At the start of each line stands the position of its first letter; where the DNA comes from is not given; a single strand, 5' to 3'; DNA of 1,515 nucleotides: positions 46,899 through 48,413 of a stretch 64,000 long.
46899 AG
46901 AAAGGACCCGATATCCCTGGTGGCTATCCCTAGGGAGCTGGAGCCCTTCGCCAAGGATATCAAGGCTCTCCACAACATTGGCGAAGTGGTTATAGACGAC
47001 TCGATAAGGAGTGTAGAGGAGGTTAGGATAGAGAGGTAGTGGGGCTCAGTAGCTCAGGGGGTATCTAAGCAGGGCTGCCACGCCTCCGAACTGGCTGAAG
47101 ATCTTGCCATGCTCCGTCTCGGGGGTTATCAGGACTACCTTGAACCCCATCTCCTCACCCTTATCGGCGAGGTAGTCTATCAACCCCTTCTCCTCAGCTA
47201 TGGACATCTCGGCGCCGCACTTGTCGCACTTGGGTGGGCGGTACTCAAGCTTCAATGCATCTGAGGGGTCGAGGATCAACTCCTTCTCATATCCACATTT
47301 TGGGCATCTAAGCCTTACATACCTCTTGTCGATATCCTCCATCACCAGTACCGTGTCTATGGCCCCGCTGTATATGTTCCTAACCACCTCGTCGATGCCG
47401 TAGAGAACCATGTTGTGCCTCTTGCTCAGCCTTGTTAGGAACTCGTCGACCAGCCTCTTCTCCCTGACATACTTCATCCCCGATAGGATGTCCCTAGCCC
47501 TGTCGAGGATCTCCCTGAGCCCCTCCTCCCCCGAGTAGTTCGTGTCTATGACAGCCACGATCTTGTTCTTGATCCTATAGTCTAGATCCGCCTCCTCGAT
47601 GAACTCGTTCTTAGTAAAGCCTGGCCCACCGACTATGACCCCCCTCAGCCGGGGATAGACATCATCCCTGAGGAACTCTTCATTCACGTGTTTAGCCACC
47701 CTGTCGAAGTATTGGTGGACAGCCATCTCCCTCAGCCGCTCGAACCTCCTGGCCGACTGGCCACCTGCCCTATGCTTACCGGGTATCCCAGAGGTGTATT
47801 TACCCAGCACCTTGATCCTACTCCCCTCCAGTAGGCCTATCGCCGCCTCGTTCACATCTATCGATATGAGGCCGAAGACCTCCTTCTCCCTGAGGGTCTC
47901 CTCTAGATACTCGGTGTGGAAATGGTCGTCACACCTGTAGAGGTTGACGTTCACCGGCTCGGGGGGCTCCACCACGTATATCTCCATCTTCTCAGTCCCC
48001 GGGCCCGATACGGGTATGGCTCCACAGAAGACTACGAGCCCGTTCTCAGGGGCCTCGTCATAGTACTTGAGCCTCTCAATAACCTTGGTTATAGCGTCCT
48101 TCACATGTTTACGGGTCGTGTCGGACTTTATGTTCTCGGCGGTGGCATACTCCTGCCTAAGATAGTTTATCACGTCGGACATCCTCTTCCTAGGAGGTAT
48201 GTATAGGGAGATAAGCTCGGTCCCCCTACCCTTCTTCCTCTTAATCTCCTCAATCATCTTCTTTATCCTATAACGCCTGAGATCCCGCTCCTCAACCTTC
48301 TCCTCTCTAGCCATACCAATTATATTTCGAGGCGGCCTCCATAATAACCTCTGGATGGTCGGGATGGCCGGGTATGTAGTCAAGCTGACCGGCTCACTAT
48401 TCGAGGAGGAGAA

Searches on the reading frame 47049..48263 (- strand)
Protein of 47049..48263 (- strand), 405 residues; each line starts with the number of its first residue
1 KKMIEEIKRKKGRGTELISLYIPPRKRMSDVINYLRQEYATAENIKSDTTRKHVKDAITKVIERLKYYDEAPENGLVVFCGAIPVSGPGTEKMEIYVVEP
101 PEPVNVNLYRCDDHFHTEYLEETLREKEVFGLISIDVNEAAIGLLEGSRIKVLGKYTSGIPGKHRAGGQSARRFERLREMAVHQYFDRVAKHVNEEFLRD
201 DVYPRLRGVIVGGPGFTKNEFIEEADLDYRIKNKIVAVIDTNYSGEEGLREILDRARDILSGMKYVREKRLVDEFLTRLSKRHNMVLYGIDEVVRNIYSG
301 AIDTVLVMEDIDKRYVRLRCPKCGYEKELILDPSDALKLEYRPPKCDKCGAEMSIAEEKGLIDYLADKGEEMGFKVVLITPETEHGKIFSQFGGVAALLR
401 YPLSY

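Call 25: find_related_loci(query=window:47049-48263:-, collection=genome_contigs, flank=10000)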
Query window:47049-48263:- (405 aa) in genome_contigs; peptide patterns used: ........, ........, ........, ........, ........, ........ (x = any residue, [..] = any of these).
599 stretches matched a pattern (row limit reached: there are more); 16 encode a relative of the query (tblastn E <= 1e-3); 16 distinct loci.
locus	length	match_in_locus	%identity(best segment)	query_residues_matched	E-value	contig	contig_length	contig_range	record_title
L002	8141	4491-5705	99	1-405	0e+0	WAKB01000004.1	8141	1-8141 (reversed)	MAG: Candidatus Geothermarchaeota archaeon isolate S012_44_esom k151_129310, whole genome shotgun sequence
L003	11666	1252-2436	73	11-405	0e+0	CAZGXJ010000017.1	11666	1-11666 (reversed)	MAG TPA_asm: uncultured Nitrososphaeria archaeon isolate SRP163575_co2_129 genome assembly, contig: NODE_7088_length_116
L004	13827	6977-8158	78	12-405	0e+0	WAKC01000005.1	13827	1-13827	MAG: Candidatus Geothermarchaeota archaeon isolate S012_78_esom k151_142320, whole genome shotgun sequence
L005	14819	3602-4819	67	1-405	0e+0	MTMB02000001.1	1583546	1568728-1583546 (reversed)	MAG: Candidatus Geothermarchaeum rappei isolate JdFR-14 NRA7_48_2_length_1583546_cov_39, whole genome shotgun sequence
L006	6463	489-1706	67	1-405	0e+0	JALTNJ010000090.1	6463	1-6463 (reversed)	MAG: Nitrososphaeria archaeon isolate S139_metabat2_scaf2bin.113 S139_NODE_16936_length_6463_cov_4.289773, whole genome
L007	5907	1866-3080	67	1-405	0e+0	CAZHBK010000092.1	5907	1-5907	MAG TPA_asm: uncultured Nitrososphaeria archaeon isolate SRP141559_co1_81 genome assembly, contig: NODE_8570_length_5907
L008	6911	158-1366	47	1-404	4e-124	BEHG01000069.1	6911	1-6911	Archaeon HR04 DNA, contig: NODE_3360_69, isolate: HRbin04, whole genome shotgun sequence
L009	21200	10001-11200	46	1-401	4e-121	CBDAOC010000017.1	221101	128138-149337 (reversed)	MAG: Nitrososphaerales archaeon isolate e30e03c6-d171-4630-a17b-0e0776d16b44 genome assembly, contig: contig_17, whole g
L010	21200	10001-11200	47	1-401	3e-120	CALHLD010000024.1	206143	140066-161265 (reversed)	MAG: uncultured archaeon isolate S1_Bin_METABAT__236_1 genome assembly, contig: c_000000694548, whole genome shotgun seq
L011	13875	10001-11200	45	1-401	6e-118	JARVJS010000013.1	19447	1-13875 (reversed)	MAG: Nitrososphaeria archaeon isolate DRTY7.bin_36 NODE_527_length_19447_cov_11.2962, whole genome shotgun sequence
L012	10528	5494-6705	45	1-404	4e-113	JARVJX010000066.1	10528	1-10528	MAG: Nitrososphaeria archaeon isolate QQ_bin.110111 NODE_66_length_10528_cov_2.41006, whole genome shotgun sequence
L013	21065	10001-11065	33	1-403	4e-64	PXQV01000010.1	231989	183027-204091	MAG: Halobacteriales archaeon QH_7_66_36 qh_7_scaffold_3, whole genome shotgun sequence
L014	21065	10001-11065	33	1-403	1e-63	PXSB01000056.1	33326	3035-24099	MAG: Halobacteriales archaeon QS_9_67_17 qs_9_scaffold_396, whole genome shotgun sequence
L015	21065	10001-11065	33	1-403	2e-64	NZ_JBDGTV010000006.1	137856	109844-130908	MAG: Halosegnis sp. isolate DAL-WCL_32_99C4R c_000000000019, whole genome shotgun sequence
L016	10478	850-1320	26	208-404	9e-8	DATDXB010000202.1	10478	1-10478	MAG TPA_asm: Candidatus Nanoarchaeia archaeon isolate SMAG_U8127 k141_1917538, whole genome shotgun sequence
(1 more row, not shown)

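Call 34: search_protein_families(library=pfam, proteins=[L004:1438-2127:+, L004:651-1280:-, L004:2285-3430:-, L002:2200-2829:-, L004:3636-4631:-], max_evalue=0.01)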
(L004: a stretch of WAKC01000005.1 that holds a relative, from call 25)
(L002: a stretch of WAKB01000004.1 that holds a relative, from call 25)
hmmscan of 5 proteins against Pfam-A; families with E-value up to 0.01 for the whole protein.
L004:1438-2127:+ (229 aa): 0 families

L004:651-1280:- (209 aa): 10 families
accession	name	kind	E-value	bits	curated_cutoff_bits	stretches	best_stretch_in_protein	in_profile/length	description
PF13847.12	Methyltransf_31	-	9.4e-16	58.2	27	1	48-155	2-113/145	Methyltransferase domain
PF13649.12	Methyltransf_25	-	2.4e-13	51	27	1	53-147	1-97/97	Methyltransferase domain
PF13489.12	Methyltransf_23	-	3.5e-12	46.8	27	1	34-154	7-119/164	Methyltransferase domain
PF08242.18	Methyltransf_12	-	5.2e-11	43.6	30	1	54-149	1-98/98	Methyltransferase domain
PF08241.18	Methyltransf_11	-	8.5e-11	42.8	21.2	1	54-151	1-95/95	Methyltransferase domain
PF05175.20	MTS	-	9.5e-05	22.5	23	1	49-143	31-126/170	Methyltransferase small domain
PF07757.19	AdoMet_MTase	-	0.0009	19.9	27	1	37-81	50-90/115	Predicted AdoMet-dependent methyltransferase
PF03848.20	TehB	-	0.0009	19.2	20.4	1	50-121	31-100/193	Tellurite resistance protein TehB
PF07021.18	MetW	-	0.0041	17.2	21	1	44-89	8-51/193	Methionine biosynthesis protein MetW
PF13679.12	Methyltransf_32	-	0.0071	16.8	27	1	44-95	17-74/143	Methyltransferase domain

L004:2285-3430:- (381 aa): 0 families

L002:2200-2829:- (209 aa): 9 families
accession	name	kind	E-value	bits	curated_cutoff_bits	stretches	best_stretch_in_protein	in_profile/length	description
PF13847.12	Methyltransf_31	-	1.3e-16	61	27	1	50-157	2-113/145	Methyltransferase domain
PF13649.12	Methyltransf_25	-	4.7e-13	50.1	27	1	55-149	1-97/97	Methyltransferase domain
PF13489.12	Methyltransf_23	-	1.7e-12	47.8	27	1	37-157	8-120/164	Methyltransferase domain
PF08241.18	Methyltransf_11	-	3.8e-12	47.1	21.2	1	56-153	1-95/95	Methyltransferase domain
PF08242.18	Methyltransf_12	-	2.6e-10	41.4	30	1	56-151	1-98/98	Methyltransferase domain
PF05175.20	MTS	-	0.00085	19.4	23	1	51-142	31-123/170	Methyltransferase small domain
PF07757.19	AdoMet_MTase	-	0.0019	18.9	27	1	36-83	47-90/115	Predicted AdoMet-dependent methyltransferase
PF03848.20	TehB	-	0.006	16.5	20.4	1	51-122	30-99/193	Tellurite resistance protein TehB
PF05401.17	NodS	-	0.0096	16.2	24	0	37-159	26-150/201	Nodulation protein S (NodS)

L004:3636-4631:- (331 aa): 1 family
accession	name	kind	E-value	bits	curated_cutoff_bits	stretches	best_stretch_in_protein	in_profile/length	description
PF00291.31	PALP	-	3.4e-54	184.6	35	1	12-315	2-295/295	Pyridoxal-phosphate dependent enzyme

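Call 76: find_homologous_proteins(query=L004:1438-2127:+, max_evalue=0.00001)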
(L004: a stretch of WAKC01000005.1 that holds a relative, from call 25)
Query L004:1438-2127:+ (229 aa): 3 proteins with E <= 0.00001 among 802 candidates.
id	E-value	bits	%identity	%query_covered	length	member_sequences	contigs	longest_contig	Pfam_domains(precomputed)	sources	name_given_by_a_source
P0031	6.9e-142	489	100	100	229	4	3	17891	-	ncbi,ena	-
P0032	4.4e-82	294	72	88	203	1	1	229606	-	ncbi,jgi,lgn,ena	-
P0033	2.3e-80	288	68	86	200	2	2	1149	-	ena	-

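Call 77: find_encoding_contigs(protein=P0031, flank=10000, max_places=5)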
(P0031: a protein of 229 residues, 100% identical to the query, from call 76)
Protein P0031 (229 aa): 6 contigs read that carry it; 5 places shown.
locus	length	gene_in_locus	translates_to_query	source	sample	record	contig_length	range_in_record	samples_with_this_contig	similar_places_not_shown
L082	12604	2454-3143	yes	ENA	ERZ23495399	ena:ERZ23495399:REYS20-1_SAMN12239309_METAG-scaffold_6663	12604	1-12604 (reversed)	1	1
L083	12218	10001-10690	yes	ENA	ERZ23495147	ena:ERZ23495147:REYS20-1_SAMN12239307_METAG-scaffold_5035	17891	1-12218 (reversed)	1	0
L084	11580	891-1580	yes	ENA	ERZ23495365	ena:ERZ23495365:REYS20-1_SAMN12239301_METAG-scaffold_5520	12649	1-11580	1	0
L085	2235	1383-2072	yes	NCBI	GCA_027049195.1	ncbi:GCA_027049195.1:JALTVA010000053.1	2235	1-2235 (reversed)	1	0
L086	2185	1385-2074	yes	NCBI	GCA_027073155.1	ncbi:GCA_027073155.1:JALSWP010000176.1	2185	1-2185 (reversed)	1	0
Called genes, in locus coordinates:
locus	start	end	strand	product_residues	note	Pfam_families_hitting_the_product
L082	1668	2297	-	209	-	PF13489:Methyltransf_23, PF13649:Methyltransf_25, PF13847:Methyltransf_31, PF08241:Methyltransf_11, PF08242:Methyltransf_12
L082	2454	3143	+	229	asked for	-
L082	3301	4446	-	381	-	-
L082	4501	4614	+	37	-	-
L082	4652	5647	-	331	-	PF00291:PALP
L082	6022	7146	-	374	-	PF03435:Sacchrp_dh_NADP (weak), PF16653:Sacchrp_dh_C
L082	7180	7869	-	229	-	PF00696:AA_kinase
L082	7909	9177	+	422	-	PF03463:eRF1_1, PF03464:eRF1_2, PF18854:baeRF_family10, PF18859:acVLRF1, PF03465:eRF1_3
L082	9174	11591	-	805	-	PF00133:tRNA-synt_1, PF09334:tRNA-synt_1g, PF08264:Anticodon_1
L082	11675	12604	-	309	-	?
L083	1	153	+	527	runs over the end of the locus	-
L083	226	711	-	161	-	PF11848:DUF3368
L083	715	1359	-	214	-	PF03683:UPF0175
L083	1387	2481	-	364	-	-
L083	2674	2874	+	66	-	-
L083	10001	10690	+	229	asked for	-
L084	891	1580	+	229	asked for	-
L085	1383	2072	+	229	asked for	-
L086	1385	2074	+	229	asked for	-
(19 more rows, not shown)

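Call 78: find_encoding_contigs(protein=P0032, flank=10000, max_places=3)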
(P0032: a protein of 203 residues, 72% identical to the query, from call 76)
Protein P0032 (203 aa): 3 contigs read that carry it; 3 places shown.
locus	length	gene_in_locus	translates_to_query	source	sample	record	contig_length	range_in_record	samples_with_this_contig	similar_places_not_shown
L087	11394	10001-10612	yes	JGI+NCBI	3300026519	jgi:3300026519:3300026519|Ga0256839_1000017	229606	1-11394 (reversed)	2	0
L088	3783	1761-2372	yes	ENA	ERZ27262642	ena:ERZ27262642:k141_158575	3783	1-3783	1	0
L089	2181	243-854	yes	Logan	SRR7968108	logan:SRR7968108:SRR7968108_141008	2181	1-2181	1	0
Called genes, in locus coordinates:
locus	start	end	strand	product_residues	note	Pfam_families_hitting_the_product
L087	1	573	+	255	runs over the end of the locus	PF21262:RRP40_S1 (faint), PF21266:S1_RRP4 (weak), PF07650:KH_2 (faint)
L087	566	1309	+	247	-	PF01138:RNase_PH, PF03725:RNase_PH_C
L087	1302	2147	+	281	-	PF01138:RNase_PH, PF03725:RNase_PH_C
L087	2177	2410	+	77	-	PF01780:Ribosomal_L37ae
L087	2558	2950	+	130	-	-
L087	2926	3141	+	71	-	-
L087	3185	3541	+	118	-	PF01920:Prefoldin_2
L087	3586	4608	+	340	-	PF01368:DHH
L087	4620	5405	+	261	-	PF00005:ABC_tran, PF13401:AAA_22 (faint), PF13304:AAA_21 (faint)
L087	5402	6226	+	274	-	PF00005:ABC_tran, PF02463:SMC_N (weak), PF13304:AAA_21 (faint)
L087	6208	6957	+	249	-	PF02361:CbiQ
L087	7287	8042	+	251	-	-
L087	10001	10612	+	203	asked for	-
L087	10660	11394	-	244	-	?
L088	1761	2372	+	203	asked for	-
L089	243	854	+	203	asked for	-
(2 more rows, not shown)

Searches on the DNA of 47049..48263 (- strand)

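Call 26: search_rna_families(sources=[L002, L003, L004, L005, L006, L007], threshold=gathering)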
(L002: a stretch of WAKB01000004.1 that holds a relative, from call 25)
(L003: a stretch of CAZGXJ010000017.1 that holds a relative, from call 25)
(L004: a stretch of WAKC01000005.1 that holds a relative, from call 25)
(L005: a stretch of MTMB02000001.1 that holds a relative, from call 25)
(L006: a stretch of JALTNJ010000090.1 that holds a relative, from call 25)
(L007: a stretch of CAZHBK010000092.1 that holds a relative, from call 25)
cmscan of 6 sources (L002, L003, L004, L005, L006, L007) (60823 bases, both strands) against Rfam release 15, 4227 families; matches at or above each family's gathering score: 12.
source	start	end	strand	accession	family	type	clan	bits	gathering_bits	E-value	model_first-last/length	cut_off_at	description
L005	1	896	-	RF01959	SSU_rRNA_archaea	Gene; rRNA;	CL00111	851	50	7.9e-250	1-876/1478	3'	Archaeal small subunit ribosomal RNA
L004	1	390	-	RF01959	SSU_rRNA_archaea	Gene; rRNA;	CL00111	345.4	50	1.3e-98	1-367/1478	3'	Archaeal small subunit ribosomal RNA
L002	1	341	-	RF01959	SSU_rRNA_archaea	Gene; rRNA;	CL00111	286.3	50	6.2e-81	1-318/1478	3'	Archaeal small subunit ribosomal RNA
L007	1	312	-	RF01959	SSU_rRNA_archaea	Gene; rRNA;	CL00111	247.3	50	2.9e-69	1-289/1478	3'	Archaeal small subunit ribosomal RNA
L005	7622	7695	+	RF00005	tRNA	Gene; tRNA;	CL00001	70.1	29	2.8e-13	1-71/71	no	tRNA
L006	4505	4578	+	RF00005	tRNA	Gene; tRNA;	CL00001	70.1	29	2.8e-13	1-71/71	no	tRNA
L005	7425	7519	+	RF00005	tRNA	Gene; tRNA;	CL00001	57.7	29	7e-10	1-71/71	no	tRNA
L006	4303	4399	+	RF00005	tRNA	Gene; tRNA;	CL00001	57.6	29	7.9e-10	1-71/71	no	tRNA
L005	9262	9351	+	RF00005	tRNA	Gene; tRNA;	CL00001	53.8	29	8.3e-09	1-71/71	no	tRNA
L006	6150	6240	+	RF00005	tRNA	Gene; tRNA;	CL00001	53.8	29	8.4e-09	1-71/71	no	tRNA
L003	8179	8331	+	RF00005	tRNA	Gene; tRNA;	CL00001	46.2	29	1.1e-06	1-71/71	no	tRNA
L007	5847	5907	+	RF00005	tRNA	Gene; tRNA;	CL00001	46.2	29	1.1e-06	1-57/71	3'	tRNA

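Call 79: search_rna_families(sources=[L083, L087, L082, L088], threshold=gathering)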
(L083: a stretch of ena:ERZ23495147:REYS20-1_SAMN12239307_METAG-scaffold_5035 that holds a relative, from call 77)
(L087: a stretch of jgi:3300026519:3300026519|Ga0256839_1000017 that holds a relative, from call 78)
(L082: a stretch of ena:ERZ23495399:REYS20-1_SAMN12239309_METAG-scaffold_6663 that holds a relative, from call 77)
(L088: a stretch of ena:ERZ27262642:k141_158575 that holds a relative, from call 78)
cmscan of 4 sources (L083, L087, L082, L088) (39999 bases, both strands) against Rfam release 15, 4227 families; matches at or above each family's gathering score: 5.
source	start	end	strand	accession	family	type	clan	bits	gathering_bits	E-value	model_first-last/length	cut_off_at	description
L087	8150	9647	-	RF01959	SSU_rRNA_archaea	Gene; rRNA;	CL00111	1460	50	0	1-1478/1478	no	Archaeal small subunit ribosomal RNA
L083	7458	8953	-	RF01959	SSU_rRNA_archaea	Gene; rRNA;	CL00111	1456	50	0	1-1478/1478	no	Archaeal small subunit ribosomal RNA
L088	1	1407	-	RF01959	SSU_rRNA_archaea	Gene; rRNA;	CL00111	1360.9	50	0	1-1388/1478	3'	Archaeal small subunit ribosomal RNA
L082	1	1408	-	RF01959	SSU_rRNA_archaea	Gene; rRNA;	CL00111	1355.1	50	0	1-1390/1478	3'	Archaeal small subunit ribosomal RNA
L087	6973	7046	-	RF00005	tRNA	Gene; tRNA;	CL00001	69.9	29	2.1e-13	1-71/71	no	tRNA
